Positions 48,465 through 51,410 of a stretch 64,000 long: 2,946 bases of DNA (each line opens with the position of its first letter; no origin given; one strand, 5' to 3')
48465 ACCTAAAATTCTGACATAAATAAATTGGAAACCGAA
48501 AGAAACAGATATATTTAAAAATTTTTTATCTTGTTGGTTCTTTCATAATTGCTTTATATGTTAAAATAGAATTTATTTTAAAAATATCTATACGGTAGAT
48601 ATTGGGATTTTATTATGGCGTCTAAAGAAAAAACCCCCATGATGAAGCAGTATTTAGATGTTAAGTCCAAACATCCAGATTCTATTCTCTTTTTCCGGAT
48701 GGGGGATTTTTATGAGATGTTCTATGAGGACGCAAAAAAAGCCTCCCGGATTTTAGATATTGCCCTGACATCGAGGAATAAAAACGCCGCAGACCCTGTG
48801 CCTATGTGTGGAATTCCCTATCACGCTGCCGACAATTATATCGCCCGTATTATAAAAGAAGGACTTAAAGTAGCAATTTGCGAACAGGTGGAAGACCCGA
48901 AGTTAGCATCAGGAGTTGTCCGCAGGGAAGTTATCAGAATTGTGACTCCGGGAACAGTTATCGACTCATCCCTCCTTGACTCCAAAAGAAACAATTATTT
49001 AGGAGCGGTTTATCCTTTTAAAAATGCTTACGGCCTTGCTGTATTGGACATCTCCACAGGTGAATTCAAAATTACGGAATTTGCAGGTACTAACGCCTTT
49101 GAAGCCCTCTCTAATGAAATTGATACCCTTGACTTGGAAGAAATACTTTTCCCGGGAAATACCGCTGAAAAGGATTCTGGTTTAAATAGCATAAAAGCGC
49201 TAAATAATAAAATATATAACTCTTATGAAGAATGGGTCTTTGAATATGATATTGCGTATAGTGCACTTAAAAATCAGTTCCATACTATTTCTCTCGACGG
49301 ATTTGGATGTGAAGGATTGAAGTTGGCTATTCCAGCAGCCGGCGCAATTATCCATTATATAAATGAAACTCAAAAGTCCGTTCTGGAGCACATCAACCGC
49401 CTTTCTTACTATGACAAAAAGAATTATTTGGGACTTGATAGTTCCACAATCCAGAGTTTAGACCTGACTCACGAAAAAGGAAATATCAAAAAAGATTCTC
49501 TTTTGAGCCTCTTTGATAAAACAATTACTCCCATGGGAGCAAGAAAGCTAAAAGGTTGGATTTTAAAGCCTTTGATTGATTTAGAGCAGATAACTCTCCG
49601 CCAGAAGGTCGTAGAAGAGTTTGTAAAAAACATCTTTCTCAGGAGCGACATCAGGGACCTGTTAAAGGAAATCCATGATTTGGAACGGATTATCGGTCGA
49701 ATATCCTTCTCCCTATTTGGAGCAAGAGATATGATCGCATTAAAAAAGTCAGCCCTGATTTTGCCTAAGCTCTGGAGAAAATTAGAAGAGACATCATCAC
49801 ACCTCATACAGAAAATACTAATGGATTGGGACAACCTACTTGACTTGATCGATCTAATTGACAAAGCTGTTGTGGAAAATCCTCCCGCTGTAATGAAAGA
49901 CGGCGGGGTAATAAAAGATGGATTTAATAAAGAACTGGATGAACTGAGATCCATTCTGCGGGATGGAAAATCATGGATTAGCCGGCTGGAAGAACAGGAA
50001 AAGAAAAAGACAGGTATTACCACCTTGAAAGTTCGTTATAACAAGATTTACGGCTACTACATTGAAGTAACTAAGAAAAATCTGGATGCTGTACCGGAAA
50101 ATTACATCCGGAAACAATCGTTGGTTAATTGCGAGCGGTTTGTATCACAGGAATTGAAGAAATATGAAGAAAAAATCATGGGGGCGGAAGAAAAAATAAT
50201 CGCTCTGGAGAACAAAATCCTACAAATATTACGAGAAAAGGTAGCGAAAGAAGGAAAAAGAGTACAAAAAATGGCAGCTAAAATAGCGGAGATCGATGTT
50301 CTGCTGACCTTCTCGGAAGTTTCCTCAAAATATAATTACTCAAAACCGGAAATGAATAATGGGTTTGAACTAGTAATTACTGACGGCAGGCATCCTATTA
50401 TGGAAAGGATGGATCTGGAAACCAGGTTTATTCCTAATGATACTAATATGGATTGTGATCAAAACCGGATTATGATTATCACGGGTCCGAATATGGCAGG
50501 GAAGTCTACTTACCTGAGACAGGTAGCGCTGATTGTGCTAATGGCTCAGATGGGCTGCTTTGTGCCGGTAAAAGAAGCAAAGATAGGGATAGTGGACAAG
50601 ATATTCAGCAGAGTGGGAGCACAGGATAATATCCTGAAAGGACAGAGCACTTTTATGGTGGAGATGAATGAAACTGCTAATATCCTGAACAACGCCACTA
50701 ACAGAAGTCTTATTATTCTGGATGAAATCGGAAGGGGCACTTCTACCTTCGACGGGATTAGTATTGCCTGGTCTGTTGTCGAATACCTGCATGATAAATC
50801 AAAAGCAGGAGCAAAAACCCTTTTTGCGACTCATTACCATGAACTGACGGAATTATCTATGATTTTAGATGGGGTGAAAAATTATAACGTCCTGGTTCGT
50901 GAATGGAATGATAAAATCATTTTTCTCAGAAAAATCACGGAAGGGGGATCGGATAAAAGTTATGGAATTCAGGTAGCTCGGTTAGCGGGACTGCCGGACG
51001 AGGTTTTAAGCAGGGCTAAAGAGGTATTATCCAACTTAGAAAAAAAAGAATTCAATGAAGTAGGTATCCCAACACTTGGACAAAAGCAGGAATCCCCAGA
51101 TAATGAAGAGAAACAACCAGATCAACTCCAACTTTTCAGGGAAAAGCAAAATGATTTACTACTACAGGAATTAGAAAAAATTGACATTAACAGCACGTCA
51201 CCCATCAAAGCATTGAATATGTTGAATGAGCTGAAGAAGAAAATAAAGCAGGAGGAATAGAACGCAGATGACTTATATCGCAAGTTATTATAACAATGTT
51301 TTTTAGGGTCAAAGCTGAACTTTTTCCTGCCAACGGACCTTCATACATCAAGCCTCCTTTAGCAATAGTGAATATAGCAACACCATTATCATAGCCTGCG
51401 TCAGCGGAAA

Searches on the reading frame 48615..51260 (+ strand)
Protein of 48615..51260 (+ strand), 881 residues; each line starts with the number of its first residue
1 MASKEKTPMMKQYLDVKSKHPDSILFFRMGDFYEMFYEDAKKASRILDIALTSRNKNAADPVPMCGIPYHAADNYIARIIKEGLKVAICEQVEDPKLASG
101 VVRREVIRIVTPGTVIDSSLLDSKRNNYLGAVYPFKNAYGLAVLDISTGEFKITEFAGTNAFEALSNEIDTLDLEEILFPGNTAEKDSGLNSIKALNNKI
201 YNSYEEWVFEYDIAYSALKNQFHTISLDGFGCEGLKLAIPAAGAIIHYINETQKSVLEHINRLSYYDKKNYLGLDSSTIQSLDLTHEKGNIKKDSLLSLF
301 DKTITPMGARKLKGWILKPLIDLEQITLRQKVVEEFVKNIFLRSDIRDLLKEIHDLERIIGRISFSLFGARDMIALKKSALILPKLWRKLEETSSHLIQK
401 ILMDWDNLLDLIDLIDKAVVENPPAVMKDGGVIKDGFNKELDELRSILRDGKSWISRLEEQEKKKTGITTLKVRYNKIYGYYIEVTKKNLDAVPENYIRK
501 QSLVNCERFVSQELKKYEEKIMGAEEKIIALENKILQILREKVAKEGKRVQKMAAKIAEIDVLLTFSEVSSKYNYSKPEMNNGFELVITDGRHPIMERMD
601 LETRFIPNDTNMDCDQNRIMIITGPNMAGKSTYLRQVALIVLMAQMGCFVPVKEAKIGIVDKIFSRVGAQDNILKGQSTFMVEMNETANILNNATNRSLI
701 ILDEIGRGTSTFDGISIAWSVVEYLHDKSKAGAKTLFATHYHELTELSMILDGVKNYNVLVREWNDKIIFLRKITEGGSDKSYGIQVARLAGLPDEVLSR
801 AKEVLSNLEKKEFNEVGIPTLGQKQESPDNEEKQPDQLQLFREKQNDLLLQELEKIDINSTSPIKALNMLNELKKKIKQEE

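Call 38: find_encoding_contigs(protein=window:48615-51260:+, flank=10000, max_places=1)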
Protein window:48615-51260:+ (881 aa): 22 contigs read that carry it; 1 place shown.
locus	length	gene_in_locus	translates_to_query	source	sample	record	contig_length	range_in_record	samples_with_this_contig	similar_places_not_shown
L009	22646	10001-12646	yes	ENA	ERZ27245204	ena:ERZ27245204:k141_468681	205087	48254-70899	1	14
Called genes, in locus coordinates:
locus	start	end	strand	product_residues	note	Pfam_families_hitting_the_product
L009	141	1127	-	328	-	PF00483:NTP_transferase, PF12804:NTP_transf_3, PF25084:LbH_EIF2B, PF00132:Hexapep, PF14602:Hexapep_2 (weak), PF25087:GMPPB_C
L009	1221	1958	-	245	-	PF05677:DUF818 (faint), PF12697:Abhydrolase_6 (weak), PF12146:Hydrolase_4, PF20408:Abhydrolase_11, PF00561:Abhydrolase_1, PF00326:Peptidase_S9 (faint)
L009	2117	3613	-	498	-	PF00162:PGK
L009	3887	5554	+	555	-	PF03853:YjeF_N, PF01256:Carb_kinase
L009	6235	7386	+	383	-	PF05222:AlaDh_PNT_N, PF01262:AlaDh_PNT_C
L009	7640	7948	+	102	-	PF12769:PNTB_4TM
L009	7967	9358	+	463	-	PF02233:PNTB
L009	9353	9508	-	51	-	PF00515:TPR_1 (weak), PF07719:TPR_2 (weak)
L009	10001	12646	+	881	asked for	PF01624:MutS_I, PF05188:MutS_II, PF05192:MutS_III, PF05190:MutS_IV, PF00488:MutS_V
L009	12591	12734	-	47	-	-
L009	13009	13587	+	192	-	PF00730:HhH-GPD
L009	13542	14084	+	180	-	PF01927:Mut7-C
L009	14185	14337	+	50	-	-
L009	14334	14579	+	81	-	-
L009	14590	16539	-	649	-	PF13623:SurA_N_2, PF13624:SurA_N_3, PF13145:Rotamase_2, PF13616:Rotamase_3, PF00639:Rotamase, PF13145:Rotamase_2 (weak)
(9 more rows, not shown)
